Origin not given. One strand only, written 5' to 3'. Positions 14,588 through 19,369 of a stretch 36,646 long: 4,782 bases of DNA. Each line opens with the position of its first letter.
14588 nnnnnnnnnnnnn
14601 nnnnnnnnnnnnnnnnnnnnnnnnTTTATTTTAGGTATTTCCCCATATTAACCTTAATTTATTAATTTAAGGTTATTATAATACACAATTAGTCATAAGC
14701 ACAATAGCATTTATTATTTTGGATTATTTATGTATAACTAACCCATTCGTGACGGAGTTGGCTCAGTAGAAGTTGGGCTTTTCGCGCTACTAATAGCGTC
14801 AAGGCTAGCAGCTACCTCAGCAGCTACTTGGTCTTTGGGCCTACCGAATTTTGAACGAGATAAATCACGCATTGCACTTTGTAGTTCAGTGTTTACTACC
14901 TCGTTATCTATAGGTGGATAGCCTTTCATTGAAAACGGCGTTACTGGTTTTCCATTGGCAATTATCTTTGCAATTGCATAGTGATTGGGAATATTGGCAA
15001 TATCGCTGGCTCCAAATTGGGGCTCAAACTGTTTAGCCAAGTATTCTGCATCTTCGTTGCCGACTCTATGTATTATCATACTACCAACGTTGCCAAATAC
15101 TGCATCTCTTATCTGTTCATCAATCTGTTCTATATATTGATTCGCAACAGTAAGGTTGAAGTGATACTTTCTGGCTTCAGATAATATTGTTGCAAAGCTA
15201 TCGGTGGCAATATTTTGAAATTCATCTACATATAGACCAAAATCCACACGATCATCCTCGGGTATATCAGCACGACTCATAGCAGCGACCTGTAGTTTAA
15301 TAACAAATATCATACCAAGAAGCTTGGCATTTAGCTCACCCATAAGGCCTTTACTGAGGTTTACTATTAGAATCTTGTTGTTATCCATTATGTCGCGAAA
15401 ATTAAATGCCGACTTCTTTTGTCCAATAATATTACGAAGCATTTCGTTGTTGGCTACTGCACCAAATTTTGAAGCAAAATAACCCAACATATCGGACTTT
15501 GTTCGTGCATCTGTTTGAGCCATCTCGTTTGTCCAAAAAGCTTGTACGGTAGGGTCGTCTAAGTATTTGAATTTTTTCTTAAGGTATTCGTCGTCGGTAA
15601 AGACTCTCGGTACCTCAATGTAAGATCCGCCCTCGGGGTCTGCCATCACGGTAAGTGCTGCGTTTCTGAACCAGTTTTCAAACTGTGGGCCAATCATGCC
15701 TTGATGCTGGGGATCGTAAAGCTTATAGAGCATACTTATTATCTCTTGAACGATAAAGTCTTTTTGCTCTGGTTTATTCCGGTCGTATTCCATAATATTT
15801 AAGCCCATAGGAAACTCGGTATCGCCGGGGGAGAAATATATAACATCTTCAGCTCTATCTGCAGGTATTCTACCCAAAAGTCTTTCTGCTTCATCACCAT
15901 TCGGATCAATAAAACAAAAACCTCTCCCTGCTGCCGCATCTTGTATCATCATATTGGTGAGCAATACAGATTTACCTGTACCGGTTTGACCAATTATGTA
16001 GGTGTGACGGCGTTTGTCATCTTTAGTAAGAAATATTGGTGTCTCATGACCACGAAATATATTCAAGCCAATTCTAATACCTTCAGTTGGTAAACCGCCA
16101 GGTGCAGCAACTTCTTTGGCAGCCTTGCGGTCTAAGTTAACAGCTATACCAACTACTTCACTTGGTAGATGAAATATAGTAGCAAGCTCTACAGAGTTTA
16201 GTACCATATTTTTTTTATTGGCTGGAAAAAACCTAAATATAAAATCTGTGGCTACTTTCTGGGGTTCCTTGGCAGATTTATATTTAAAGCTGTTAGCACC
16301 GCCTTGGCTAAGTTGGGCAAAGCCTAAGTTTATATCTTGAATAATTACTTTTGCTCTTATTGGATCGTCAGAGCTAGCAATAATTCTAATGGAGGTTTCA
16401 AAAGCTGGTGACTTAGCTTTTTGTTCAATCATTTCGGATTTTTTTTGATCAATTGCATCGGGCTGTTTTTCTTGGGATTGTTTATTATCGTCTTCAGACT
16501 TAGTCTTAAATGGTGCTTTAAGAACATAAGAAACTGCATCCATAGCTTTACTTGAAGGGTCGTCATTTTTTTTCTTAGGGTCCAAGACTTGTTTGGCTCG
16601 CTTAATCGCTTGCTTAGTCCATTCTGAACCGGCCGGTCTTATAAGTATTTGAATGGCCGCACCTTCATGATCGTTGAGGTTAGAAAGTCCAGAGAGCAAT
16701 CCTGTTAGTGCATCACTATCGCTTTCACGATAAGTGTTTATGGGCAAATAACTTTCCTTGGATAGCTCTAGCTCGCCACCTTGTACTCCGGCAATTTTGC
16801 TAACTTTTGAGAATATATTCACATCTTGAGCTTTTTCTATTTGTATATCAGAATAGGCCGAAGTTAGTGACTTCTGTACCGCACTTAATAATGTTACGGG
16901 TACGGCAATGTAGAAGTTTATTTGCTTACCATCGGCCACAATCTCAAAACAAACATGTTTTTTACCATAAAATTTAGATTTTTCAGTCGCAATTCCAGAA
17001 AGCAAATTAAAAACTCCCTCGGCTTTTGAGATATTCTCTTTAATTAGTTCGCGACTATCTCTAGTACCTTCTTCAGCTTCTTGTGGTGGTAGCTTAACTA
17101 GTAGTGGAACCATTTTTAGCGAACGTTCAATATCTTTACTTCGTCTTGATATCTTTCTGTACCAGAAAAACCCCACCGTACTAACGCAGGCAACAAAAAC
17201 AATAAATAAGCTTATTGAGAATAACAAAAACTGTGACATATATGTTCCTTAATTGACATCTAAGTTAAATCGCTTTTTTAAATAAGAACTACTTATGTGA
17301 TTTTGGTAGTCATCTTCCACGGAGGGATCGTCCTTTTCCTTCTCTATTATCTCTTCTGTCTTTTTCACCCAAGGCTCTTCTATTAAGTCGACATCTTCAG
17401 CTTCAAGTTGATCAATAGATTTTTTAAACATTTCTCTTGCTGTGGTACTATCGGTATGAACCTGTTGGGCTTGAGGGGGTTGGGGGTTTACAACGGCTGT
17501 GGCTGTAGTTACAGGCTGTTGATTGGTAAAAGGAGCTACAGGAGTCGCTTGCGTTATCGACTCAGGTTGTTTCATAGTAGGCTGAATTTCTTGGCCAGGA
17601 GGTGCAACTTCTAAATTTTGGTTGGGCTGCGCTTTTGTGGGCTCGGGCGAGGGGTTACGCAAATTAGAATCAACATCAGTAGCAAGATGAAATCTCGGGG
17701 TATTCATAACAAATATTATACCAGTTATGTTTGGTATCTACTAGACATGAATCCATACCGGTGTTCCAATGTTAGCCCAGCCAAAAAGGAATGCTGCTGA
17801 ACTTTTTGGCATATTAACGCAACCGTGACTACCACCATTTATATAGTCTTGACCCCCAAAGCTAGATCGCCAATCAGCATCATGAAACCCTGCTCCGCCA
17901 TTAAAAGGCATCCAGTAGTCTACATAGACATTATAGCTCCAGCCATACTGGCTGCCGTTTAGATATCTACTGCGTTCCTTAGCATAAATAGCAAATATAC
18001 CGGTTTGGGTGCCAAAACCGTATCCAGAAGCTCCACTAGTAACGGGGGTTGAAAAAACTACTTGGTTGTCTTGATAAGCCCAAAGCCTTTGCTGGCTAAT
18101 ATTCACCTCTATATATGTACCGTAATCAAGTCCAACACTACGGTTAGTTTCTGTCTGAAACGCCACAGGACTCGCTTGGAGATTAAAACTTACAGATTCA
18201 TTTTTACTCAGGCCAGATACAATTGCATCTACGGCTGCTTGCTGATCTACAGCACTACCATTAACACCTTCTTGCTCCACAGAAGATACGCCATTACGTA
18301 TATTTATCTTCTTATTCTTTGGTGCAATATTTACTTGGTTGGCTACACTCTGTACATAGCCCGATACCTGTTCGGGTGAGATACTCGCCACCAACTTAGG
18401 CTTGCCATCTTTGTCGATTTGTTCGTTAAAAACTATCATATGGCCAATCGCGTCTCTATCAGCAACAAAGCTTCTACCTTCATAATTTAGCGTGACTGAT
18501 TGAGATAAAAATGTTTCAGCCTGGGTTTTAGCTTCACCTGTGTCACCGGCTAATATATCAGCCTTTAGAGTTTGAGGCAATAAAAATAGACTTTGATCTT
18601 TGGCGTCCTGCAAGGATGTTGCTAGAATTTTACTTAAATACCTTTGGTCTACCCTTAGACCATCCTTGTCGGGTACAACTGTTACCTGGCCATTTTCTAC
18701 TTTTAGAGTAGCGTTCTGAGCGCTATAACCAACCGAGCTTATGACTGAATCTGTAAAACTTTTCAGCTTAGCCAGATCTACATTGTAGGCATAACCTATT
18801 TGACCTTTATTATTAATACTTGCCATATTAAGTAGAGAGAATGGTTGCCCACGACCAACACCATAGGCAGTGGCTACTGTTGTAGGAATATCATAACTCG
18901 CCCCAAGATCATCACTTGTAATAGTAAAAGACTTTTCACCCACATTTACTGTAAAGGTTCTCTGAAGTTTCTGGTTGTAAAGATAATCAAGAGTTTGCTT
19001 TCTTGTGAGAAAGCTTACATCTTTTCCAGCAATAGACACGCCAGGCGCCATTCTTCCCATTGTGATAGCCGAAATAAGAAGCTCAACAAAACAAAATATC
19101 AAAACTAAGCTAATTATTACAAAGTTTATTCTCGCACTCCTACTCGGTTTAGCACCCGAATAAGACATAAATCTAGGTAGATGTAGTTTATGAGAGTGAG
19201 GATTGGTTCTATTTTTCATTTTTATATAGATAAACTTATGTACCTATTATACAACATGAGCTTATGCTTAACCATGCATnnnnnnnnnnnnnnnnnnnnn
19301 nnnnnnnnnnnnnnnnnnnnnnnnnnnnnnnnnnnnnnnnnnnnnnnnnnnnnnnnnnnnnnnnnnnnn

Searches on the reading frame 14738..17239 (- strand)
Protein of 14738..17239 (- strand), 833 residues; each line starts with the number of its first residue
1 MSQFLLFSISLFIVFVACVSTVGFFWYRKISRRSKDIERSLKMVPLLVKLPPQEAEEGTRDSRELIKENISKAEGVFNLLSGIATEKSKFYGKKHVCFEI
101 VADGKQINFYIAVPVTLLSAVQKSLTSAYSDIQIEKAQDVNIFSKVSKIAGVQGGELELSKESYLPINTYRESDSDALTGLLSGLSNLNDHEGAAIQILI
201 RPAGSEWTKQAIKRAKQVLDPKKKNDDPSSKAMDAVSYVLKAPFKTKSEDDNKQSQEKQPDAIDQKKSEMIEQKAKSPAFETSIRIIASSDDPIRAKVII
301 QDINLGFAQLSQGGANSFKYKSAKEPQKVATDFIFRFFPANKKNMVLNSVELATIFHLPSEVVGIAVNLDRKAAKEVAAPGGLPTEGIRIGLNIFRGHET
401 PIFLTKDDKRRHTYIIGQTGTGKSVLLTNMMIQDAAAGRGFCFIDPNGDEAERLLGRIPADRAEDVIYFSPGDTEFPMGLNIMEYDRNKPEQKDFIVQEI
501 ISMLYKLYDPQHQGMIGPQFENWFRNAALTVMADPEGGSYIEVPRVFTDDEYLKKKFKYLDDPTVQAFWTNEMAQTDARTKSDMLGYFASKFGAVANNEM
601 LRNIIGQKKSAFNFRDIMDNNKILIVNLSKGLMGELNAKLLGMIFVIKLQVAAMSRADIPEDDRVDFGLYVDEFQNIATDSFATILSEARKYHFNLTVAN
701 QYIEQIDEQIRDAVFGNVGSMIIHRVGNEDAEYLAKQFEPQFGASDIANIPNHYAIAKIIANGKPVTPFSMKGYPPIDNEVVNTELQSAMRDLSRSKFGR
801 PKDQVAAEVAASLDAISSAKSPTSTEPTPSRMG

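Call 18: search_protein_families(library=pfam, proteins=[window:14738-17239:-], max_evalue=0.001)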
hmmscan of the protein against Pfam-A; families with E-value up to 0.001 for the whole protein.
window:14738-17239:- (833 aa): 2 families
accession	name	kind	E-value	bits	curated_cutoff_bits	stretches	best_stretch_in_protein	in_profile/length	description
PF10412.15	TrwB_AAD_bind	-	7.8e-06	25.5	20.5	0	404-449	9-54/387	Type IV secretion-system coupling protein DNA-binding domain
PF12696.13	TraG-D_C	-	8.9e-05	22.9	22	1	668-737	3-78/126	TraM recognition site of TraD and TraG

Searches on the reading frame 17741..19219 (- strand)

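Call 18: search_protein_families(library=pfam, proteins=[window:17741-19219:-], max_evalue=0.001)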
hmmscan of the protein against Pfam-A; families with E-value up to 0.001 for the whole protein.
window:17741-19219:- (492 aa): 2 families
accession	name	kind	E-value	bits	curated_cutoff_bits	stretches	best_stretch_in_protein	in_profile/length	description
PF03734.19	YkuD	-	3.3e-24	86.6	23.4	1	368-490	2-146/146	L,D-transpeptidase catalytic domain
PF12229.13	PG_binding_4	-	4.3e-24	85.4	22.1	2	99-206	2-111/117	Putative peptidoglycan binding domain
